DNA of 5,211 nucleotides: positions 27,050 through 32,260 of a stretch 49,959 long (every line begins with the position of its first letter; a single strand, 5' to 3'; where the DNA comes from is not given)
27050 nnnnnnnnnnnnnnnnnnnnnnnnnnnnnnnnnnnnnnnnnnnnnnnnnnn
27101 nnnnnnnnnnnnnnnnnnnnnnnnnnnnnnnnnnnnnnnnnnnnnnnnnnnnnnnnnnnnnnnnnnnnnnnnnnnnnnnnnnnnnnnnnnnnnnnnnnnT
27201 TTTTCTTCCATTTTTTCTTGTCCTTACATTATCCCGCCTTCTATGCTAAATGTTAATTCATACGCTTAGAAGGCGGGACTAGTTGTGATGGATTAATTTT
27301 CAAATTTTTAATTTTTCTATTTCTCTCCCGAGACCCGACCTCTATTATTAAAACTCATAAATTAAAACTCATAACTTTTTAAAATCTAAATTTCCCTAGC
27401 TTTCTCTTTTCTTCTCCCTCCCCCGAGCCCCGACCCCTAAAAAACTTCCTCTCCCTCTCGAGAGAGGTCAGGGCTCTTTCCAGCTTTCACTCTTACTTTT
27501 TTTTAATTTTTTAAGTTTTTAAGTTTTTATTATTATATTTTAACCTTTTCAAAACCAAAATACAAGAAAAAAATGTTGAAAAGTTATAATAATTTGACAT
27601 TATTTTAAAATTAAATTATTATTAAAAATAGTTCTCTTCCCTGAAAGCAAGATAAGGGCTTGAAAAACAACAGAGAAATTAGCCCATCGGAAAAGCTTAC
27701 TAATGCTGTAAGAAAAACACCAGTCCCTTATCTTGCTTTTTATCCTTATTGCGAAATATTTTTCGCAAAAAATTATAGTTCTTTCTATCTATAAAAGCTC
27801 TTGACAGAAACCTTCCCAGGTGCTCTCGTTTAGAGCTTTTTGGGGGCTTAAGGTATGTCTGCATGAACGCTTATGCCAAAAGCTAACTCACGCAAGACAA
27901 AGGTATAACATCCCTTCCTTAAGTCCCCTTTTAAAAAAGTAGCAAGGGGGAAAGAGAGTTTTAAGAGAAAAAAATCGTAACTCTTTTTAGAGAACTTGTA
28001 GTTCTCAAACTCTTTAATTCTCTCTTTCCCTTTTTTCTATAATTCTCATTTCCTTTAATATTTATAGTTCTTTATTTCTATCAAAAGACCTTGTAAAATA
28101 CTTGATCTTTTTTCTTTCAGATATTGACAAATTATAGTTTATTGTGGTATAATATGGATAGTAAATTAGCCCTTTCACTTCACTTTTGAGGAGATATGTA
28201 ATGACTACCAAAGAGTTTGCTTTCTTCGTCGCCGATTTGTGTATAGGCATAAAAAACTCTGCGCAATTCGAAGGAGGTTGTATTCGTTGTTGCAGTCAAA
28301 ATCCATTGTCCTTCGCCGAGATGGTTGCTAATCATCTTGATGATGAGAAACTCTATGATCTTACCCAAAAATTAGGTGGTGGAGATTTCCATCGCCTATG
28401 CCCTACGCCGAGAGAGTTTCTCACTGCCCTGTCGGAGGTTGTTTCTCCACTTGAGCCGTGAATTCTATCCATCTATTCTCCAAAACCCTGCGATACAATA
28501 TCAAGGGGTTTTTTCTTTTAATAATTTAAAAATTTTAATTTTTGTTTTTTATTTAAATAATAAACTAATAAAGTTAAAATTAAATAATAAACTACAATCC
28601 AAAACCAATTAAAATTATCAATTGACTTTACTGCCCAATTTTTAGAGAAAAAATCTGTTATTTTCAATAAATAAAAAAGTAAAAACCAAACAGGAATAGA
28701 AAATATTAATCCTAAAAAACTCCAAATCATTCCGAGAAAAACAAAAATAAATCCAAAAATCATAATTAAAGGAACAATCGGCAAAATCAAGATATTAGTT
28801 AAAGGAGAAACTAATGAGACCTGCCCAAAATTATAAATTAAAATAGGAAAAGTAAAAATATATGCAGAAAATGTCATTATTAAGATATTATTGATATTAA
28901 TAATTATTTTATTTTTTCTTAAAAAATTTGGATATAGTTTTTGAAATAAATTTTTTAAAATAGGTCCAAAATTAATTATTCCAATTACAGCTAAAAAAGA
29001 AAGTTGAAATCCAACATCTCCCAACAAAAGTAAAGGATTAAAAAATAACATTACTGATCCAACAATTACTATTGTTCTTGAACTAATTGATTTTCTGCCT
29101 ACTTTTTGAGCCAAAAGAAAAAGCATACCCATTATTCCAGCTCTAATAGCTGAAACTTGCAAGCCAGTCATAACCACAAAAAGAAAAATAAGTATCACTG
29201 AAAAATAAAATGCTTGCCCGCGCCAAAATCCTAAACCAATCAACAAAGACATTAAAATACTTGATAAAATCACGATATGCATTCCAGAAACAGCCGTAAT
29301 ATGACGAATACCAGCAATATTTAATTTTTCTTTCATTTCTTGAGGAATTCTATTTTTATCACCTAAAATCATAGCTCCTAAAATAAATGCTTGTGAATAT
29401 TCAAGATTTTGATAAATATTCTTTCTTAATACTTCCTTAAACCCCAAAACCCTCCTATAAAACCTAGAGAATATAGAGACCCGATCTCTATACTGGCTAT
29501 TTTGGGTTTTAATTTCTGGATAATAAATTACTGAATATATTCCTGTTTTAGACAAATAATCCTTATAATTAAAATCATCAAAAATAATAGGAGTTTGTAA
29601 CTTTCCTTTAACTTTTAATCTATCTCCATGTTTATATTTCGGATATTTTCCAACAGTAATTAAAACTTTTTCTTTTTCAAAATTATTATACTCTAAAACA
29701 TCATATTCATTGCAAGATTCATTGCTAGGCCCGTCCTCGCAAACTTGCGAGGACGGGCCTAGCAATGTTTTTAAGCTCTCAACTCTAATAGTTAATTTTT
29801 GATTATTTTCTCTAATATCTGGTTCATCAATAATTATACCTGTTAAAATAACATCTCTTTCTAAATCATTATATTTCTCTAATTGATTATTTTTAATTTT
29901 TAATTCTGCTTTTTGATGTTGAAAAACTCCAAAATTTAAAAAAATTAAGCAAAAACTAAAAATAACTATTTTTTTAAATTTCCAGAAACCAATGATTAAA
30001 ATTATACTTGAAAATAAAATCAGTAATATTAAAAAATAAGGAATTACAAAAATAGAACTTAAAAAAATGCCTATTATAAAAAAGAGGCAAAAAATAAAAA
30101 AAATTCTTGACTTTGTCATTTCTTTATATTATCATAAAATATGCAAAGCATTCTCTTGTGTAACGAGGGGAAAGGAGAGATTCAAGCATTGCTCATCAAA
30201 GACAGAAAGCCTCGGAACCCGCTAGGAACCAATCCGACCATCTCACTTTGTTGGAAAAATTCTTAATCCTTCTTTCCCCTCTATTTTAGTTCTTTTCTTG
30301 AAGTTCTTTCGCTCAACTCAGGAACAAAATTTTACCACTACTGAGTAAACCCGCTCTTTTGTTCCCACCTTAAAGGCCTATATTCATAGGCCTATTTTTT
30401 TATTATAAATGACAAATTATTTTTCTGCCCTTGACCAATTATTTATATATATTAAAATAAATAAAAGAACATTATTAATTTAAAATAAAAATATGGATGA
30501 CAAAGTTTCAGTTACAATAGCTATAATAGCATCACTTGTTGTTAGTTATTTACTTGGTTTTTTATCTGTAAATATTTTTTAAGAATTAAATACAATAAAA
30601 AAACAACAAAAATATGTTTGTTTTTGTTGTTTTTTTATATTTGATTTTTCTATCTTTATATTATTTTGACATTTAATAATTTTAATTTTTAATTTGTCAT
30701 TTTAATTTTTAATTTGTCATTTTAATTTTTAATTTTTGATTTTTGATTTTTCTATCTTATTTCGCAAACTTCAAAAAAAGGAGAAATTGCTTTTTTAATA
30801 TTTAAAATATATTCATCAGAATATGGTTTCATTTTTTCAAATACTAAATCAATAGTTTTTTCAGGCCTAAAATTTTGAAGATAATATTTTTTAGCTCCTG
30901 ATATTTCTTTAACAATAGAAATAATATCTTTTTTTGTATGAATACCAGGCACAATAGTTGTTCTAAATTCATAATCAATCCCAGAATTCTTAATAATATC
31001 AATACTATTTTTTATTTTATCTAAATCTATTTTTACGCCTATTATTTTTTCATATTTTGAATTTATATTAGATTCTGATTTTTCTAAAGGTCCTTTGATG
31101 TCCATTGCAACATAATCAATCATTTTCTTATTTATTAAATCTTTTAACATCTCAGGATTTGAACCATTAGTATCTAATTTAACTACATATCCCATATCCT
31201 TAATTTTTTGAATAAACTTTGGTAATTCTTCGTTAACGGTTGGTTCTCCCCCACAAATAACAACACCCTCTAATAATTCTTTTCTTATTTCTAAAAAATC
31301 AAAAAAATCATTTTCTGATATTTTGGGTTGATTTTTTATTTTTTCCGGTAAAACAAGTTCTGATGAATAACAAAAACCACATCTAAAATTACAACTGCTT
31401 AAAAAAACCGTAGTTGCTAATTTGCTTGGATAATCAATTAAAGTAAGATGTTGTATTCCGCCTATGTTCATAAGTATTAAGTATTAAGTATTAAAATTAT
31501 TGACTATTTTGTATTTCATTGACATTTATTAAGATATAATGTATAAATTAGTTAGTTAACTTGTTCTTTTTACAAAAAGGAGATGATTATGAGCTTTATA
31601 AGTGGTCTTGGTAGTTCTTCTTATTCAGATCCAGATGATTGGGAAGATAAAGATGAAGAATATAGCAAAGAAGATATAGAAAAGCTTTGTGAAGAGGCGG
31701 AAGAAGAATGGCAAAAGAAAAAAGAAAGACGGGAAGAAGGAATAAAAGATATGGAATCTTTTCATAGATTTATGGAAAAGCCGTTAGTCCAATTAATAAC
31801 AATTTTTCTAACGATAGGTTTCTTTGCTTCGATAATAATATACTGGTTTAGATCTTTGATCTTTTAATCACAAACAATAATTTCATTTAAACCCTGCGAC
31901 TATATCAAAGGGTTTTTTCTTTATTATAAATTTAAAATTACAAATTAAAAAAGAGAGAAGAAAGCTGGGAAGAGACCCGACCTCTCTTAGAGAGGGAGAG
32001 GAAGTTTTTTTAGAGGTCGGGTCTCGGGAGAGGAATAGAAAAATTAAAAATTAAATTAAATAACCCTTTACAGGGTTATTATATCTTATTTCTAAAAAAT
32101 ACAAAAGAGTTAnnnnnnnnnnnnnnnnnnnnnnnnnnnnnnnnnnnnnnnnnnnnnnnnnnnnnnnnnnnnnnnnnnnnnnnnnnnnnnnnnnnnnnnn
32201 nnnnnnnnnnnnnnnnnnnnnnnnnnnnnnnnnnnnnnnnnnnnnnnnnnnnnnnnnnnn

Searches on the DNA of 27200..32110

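Call 15: search_rna_families(source=window, start=27200, end=32110, threshold=evalue, max_evalue=10)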
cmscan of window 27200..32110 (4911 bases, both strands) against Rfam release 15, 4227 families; matches with E-value up to 10: 11.
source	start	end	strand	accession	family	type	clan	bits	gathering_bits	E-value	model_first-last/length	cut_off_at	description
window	31979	32102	+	RF00072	SNORA75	Gene; snRNA; snoRNA; HACA-box;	-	32.3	80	0.041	1-134/134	no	Small nucleolar RNA SNORA75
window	29725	29762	+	RF03722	MIR4378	Gene; miRNA;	-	31.9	90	0.0048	1-91/91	no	MIR4378 microRNA precursor family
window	28058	28113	+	RF02270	nse_sRNA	Gene;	-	23.7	75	0.72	1-73/73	no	Neisseria sigma-E sRNA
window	30349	30408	+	RF00519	suhB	Gene; sRNA;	CL00108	20.9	41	0.54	1-77/77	no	Makes More Granules Regulator RNA (mmgR)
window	30389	30430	-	RF01078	PK-PYVV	Cis-reg;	-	20.3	65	3.1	1-58/58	no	3'-terminal pseudoknot in PYVV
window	27931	28037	+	RF04157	MIR9486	Gene; miRNA;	-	20.1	100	1.6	1-119/119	no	MIR9486 microRNA precursor family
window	27945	28033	+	RF03896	MIR2275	Gene; miRNA;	-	18.7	60.5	9.6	1-95/95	no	MIR2275 microRNA precursor family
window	31887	32016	+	RF00516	ylbH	Cis-reg; leader;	-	17.3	50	2.4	1-122/122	no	ylbH leader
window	31829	32026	+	RF04180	BTnc231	Gene; sRNA;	-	16.6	80.4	6.2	1-154/154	no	Bacteroides sRNA BTnc231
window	28265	28399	+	RF00166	PrrB_RsmZ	Gene; sRNA;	CL00106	15.9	44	2.1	1-133/133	no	PrrB/RsmZ RNA family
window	31978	32035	+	RF01762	whalefall-1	Gene; sRNA;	-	15.8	37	2.3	1-56/56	no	Whalefall-1 RNA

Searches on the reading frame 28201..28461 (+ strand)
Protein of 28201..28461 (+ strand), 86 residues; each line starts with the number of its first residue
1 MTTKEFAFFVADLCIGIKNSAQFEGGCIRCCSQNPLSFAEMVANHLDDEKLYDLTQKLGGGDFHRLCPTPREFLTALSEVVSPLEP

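Call 19: search_protein_families(library=pfam, proteins=[window:28201-28458:+], max_evalue=1)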
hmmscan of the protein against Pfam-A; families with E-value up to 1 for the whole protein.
seq(86 aa): 0 families

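Call 20: search_protein_families(library=phrogs, proteins=[window:28201-28458:+], max_evalue=1)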
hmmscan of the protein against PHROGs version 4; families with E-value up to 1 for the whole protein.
seq(86 aa): 0 families

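Call 22: find_encoding_contigs(protein=window:28201-28461:+, flank=10000, max_places=10)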
Protein window:28201-28461:+ (86 aa): no gene with exactly this product is on record in the collection.

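Call 62: predict_structure(protein=window:28201-28458:+)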
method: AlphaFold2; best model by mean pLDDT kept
length: 86 residues; sequences in the alignment: 1
mean_pLDDT: 57.5   pTM: 0.47
mean pLDDT of the five models: 57.5, 57.1, 52.0, 47.7, 46.0
residues with pLDDT >= 90: 0; 70-90: 24; 50-70: 25; < 50: 37
segments of 3 or more residues with pLDDT < 50: 3-8, 14-37, 63-65
pLDDT, mean of each block of 10 residues (from residue 1): 48 45 42 47 70 75 56 78 57
secondary structure, 60 per line:
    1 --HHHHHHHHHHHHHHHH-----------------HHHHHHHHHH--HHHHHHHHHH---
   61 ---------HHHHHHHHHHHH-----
elements in order: H3-18 H36-45 H48-57 H70-81

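Call 63: search_protein_representatives(protein=window:28201-28458:+)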
Query: 86 residues. Proteins with E-value up to 0.001 (for the whole library): 3; up to 1e-10: 1; up to 1e-30: 0. The best 3 are listed.
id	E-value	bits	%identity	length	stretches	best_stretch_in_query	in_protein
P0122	4.5e-21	90.9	40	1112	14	46-71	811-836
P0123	1.1e-05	41.7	30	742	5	11-60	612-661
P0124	1.2e-04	38.4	36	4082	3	46-82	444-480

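Call 94: search_solved_structures(query=window:28201-28458:+, max_evalue=10)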
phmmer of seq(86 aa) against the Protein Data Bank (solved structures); distinct sequences matched with E-value up to 10: 3.
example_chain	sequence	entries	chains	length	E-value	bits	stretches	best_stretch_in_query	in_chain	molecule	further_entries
2y4d_A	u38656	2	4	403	0.32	14.7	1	14-66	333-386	PEROXIDASE YCDB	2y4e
3o72_A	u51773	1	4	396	0.32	14.7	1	14-66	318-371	Redox component of a tripartite ferrous iron transporter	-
2y4f_A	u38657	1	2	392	0.37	14.5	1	14-66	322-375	PEROXIDASE YCDB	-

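Call 95: search_protein_families(library=padloc, proteins=[window:28201-28458:+], max_evalue=1)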
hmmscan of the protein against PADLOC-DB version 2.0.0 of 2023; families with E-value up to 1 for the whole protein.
seq(86 aa): 1 family
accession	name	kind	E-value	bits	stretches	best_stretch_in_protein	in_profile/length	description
PDLC00321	PtuB1|PtuB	-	0.043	11.6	1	8-46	75-112/223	Unknown function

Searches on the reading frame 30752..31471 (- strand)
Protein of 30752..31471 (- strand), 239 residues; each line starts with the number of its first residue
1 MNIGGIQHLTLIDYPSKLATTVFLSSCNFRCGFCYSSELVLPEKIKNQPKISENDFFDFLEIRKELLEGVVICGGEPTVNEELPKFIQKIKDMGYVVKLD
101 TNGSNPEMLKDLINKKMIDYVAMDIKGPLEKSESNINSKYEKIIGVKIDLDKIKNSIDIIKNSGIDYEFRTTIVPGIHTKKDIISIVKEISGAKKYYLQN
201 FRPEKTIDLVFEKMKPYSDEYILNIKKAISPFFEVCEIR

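Call 48: find_homologous_proteins(query=window:30752-31471:-, max_evalue=1e-30)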
Query window:30752-31471:- (239 aa): 7527 proteins with E <= 1e-30 among 8000 candidates; the best 120 are listed.
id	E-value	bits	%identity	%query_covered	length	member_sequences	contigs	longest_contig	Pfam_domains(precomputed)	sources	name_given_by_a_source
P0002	2.8e-152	523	100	100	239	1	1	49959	PF04055.28,PF13353.12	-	-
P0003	3.9e-110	385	74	100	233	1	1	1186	PF04055.28,PF13353.12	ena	-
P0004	7.9e-108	377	69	100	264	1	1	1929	PF04055.28,PF13353.12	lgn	-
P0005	1.3e-106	373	69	100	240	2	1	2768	PF04055.28,PF13353.12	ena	-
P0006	1.8e-106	373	72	100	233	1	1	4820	PF04055.28,PF13353.12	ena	-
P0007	5.0e-105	368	67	100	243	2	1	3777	PF04055.28,PF13353.12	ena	-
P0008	8.0e-105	368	66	100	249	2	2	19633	PF04055.28,PF13353.12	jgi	jgi:pyruvate formate lyase activating enzyme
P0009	9.4e-104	364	68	100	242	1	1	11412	PF04055.28,PF13353.12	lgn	-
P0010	1.1e-103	364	70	100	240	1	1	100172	PF04055.28,PF13353.12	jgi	-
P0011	1.7e-103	363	66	100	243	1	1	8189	PF04055.28,PF13353.12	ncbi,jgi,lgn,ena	-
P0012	2.7e-103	363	67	100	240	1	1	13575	PF04055.28,PF13353.12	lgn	-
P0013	2.9e-103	362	70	100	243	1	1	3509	PF04055.28,PF13353.12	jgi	jgi:pyruvate formate lyase activating enzyme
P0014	3.6e-103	362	68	100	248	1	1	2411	PF04055.28,PF13353.12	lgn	-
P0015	7.4e-103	361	66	100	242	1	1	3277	PF04055.28,PF13353.12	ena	-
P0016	1.1e-102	361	69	100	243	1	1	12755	PF04055.28,PF13353.12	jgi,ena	-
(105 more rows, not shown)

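Call 49: find_encoding_contigs(protein=P0010, flank=10000, max_places=2)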
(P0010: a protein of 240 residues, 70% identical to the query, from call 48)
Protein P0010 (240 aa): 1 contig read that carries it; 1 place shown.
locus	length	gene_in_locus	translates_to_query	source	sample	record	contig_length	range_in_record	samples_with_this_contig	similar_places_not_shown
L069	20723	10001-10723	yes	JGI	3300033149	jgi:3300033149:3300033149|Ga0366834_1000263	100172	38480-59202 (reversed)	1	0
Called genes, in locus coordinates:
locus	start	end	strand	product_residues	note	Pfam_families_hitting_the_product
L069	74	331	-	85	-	-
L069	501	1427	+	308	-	PF00753:Lactamase_B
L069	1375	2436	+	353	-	PF13207:AAA_17 (weak), PF00406:ADK (weak)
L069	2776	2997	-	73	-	-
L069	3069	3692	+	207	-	PF02163:Peptidase_M50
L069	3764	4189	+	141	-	PF00164:Ribosom_S12_S23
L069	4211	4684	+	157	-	PF00177:Ribosomal_S7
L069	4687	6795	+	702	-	PF00009:GTP_EFTU, PF22042:EF-G_D2, PF03144:GTP_EFTU_D2, PF14492:EFG_III, PF16658:RF3_C (weak), PF03764:EFG_IV, PF00679:EFG_C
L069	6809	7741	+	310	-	PF00091:Tubulin, PF12327:FtsZ_C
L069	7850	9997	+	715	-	PF03477:ATP-cone, PF13597:NRDD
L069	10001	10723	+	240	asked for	PF04055:Radical_SAM, PF13353:Fer4_12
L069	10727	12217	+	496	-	PF13567:DUF4131, PF03772:Competence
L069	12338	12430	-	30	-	-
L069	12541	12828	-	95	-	-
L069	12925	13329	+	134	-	-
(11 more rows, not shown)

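Call 50: find_encoding_contigs(protein=P0006, flank=10000, max_places=2)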
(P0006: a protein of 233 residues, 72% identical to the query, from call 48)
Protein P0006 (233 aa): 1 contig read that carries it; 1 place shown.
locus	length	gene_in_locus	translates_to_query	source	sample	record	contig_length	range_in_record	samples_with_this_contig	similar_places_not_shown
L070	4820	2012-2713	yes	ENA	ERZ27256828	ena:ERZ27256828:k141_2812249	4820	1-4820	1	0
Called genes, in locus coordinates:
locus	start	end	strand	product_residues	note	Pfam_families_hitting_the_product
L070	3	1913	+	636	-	?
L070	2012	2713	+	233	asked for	PF04055:Radical_SAM, PF13353:Fer4_12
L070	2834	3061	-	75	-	-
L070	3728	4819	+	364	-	?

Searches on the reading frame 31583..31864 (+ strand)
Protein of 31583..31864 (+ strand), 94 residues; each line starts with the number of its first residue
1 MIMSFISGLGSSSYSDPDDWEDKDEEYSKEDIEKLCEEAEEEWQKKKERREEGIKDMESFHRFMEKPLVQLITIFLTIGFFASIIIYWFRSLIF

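Call 19: search_protein_families(library=pfam, proteins=[window:31583-31864:+], max_evalue=1)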
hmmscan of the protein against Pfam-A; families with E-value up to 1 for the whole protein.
seq(94 aa): 2 families
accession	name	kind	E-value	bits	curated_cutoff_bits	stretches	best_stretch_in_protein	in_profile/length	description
PF04152.19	Mre11_DNA_bind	-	0.017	15.6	25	1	25-71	39-80/178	Mre11 DNA-binding presumed domain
PF11083.13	Relaxase_C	-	0.035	14.8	30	1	24-64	83-123/125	C-terminal helical hairpin domain from relaxase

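Call 20: search_protein_families(library=phrogs, proteins=[window:31583-31864:+], max_evalue=1)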
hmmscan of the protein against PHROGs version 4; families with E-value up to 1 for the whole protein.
seq(94 aa): 8 families
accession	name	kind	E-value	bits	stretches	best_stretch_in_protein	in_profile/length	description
phrog_18918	-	unknown function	0.041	15.2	1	25-93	38-106/109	-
phrog_14373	-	unknown function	0.049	15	1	7-69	2-67/133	-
phrog_11506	-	unknown function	0.1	13.7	1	10-50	43-82/114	-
phrog_5763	-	unknown function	0.11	12.8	1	32-91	121-180/283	-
phrog_112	-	DNA, RNA and nucleotide metabolism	0.14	12.8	1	8-53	179-225/265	Gp2.5-like ssDNA binding protein and ssDNA annealing protein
phrog_32655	-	unknown function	0.21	12.7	1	3-38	40-73/77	-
phrog_705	-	unknown function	0.39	11.9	0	32-94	11-82/85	-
phrog_25971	-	unknown function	0.99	10.8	0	25-53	30-58/116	-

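Call 95: search_protein_families(library=padloc, proteins=[window:31589-31864:+], max_evalue=1)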
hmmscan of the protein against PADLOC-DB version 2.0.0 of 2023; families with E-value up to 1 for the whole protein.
seq(92 aa): 0 families
